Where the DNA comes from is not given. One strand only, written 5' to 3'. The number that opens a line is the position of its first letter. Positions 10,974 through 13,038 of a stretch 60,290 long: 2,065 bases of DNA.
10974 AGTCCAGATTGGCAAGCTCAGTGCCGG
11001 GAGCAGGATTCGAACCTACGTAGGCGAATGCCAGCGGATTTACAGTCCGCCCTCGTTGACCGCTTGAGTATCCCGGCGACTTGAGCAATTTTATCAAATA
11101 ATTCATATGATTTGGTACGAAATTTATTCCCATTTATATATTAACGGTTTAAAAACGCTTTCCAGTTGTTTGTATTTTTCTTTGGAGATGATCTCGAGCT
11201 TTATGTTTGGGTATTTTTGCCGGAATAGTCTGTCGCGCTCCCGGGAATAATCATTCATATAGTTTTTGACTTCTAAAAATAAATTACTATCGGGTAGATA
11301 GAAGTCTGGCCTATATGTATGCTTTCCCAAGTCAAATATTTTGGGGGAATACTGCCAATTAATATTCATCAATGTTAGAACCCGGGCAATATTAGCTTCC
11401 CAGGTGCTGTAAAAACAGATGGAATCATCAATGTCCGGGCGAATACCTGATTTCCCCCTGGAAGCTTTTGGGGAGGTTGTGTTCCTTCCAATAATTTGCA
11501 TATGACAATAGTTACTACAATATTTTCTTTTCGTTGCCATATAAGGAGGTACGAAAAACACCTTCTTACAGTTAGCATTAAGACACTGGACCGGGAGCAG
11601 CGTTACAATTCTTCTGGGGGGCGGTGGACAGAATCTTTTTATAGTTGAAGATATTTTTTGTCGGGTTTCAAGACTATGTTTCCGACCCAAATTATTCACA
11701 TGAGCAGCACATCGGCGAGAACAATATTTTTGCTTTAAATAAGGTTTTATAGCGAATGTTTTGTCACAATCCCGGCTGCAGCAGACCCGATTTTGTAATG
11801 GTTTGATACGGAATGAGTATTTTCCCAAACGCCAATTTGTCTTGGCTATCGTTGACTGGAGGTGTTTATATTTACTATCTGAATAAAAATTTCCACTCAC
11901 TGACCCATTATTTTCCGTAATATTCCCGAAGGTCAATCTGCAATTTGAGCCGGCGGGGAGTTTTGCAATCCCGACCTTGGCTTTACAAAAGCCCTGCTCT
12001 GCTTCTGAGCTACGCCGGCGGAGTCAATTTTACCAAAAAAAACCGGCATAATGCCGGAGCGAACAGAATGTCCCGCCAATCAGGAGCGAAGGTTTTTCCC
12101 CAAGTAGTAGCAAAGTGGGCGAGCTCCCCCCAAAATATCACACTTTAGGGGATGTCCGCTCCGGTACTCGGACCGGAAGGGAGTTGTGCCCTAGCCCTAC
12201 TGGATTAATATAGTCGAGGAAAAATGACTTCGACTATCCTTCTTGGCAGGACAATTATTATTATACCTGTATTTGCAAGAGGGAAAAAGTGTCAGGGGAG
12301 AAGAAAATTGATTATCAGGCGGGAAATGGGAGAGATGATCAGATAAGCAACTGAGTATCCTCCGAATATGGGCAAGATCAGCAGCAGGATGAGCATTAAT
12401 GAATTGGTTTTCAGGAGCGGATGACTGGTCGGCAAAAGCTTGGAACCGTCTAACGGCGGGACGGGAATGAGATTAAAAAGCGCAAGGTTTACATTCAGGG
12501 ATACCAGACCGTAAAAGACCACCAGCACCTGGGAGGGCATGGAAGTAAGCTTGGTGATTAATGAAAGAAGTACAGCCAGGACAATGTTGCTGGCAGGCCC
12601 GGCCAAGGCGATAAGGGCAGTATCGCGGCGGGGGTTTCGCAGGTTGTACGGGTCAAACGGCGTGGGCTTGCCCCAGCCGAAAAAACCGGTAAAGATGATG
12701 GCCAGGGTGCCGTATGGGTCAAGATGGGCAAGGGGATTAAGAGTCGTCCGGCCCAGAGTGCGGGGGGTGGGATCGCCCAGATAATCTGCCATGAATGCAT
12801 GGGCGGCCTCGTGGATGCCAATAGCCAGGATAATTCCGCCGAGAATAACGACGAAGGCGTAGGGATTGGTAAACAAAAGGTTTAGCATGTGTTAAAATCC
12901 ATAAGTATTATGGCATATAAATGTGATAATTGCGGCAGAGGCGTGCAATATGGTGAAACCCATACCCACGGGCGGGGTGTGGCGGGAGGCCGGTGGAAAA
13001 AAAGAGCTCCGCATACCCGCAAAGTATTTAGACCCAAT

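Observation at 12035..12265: Stand-alone, highly structured ~215-nt RNA candidate of unknown class upstream of tRNA-Thr(UGU)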

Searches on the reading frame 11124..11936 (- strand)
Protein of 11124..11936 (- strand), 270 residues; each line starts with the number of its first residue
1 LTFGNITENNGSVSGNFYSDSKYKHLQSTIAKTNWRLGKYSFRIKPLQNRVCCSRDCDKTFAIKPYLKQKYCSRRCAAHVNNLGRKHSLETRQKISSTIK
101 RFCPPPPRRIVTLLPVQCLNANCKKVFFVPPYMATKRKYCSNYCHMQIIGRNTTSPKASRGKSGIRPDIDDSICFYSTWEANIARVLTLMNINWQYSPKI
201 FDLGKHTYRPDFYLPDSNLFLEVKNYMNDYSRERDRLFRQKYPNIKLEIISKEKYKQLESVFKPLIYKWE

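Call 70: search_protein_families(library=pfam, proteins=[window:11124-11936:-], max_evalue=0.001)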
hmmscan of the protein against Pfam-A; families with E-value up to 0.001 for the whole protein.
window:11124-11936:- (270 aa): 1 family
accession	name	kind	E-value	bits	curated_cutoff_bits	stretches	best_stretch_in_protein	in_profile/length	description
PF05367.17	Phage_endo_I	-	7.7e-05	22.8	29.1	1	173-250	13-93/149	Phage endonuclease I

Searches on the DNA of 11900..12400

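Call 4: search_rna_families(source=window, start=11900, end=12400, threshold=evalue, max_evalue=10, show_alignments=5)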
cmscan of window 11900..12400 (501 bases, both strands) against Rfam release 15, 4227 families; matches with E-value up to 10: 7.
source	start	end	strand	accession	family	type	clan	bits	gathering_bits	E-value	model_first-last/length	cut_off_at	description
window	11948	12019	-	RF00005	tRNA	Gene; tRNA;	CL00001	48.9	29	1.6e-09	1-71/71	no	tRNA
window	12035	12108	-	RF02630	Hrs12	Gene; sRNA;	-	20.1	70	0.89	1-87/87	no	Hfq-regulated sRNA 12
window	12036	12096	+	RF02628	Hrs1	Gene; sRNA;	-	15.7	56.4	2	1-74/74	no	Hfq-regulated sRNA 1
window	12034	12085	-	RF02866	ncS16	Gene; sRNA;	-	15.4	48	2.1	1-83/83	no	Burkholderia sRNA 16 (Bc_KC_sr1)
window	12035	12092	-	RF02837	anti-hemB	Gene; sRNA;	-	14.2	49.5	1.2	1-81/81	no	Burkholderia RNA 7 (anti-hemB)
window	12349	12373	+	RF01962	RMST_1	Gene; lncRNA;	-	11.1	40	5.7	1-61/61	no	Rhabdomyosarcoma 2 associated transcript conserved region 1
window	12037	12094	-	RF02784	SorX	Gene; sRNA;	-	11.1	46.6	9.7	1-73/73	no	Singlet oxygen resistance RNA X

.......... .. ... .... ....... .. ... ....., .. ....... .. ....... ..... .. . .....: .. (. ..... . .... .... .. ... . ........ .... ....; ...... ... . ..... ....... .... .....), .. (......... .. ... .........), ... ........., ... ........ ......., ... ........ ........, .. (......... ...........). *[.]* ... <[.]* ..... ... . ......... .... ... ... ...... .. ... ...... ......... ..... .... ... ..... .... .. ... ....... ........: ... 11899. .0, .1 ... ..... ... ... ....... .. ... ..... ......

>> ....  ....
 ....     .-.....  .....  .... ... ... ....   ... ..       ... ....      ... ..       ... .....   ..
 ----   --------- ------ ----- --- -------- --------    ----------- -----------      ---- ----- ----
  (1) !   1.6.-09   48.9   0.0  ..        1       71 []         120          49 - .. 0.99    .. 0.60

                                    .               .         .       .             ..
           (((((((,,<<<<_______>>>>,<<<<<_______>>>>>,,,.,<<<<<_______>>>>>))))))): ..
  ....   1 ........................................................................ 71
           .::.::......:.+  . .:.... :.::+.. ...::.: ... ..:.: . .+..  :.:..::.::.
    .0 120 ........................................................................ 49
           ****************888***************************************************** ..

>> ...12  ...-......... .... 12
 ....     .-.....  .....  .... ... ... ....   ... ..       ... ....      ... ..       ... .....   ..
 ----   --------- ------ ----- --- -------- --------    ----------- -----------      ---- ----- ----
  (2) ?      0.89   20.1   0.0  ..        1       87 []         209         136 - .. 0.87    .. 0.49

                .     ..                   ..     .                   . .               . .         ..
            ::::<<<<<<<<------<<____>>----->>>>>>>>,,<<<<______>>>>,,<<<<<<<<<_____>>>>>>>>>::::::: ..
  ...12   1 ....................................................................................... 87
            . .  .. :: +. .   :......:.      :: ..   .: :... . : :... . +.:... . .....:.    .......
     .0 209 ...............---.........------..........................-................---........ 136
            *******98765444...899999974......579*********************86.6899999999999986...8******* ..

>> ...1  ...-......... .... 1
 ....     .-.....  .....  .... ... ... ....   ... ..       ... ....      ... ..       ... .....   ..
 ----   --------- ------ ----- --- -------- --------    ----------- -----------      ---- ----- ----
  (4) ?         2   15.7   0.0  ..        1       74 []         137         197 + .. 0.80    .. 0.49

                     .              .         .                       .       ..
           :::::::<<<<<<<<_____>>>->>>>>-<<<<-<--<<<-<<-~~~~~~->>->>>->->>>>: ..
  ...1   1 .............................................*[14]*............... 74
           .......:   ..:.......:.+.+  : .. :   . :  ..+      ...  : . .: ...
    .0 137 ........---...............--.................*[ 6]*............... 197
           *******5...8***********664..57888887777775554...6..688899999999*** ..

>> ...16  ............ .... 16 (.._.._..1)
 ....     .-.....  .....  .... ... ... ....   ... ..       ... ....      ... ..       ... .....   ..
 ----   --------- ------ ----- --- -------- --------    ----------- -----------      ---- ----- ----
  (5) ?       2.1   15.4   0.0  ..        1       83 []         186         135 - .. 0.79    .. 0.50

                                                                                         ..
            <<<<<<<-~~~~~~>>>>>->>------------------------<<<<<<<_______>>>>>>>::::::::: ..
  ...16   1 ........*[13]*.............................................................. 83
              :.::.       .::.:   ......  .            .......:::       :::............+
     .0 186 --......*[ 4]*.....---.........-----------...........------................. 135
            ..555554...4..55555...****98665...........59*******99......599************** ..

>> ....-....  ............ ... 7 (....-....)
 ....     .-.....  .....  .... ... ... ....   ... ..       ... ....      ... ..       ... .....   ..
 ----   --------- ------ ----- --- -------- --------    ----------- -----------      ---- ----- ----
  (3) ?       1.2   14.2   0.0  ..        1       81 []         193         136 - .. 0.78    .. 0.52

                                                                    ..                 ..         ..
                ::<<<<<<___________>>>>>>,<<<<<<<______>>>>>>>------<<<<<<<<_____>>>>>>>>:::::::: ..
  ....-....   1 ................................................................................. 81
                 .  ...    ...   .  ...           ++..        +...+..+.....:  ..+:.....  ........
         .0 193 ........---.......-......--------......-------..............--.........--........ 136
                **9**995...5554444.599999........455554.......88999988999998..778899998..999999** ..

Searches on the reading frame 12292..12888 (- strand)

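Call 70: search_protein_families(library=pfam, proteins=[window:12292-12888:-], max_evalue=0.001)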
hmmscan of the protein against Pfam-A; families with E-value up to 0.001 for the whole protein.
window:12292-12888:- (198 aa): 1 family
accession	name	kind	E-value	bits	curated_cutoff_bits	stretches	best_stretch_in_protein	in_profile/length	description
PF02163.28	Peptidase_M50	-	1.9e-15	57.2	27.2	2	119-152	157-190/221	Peptidase family M50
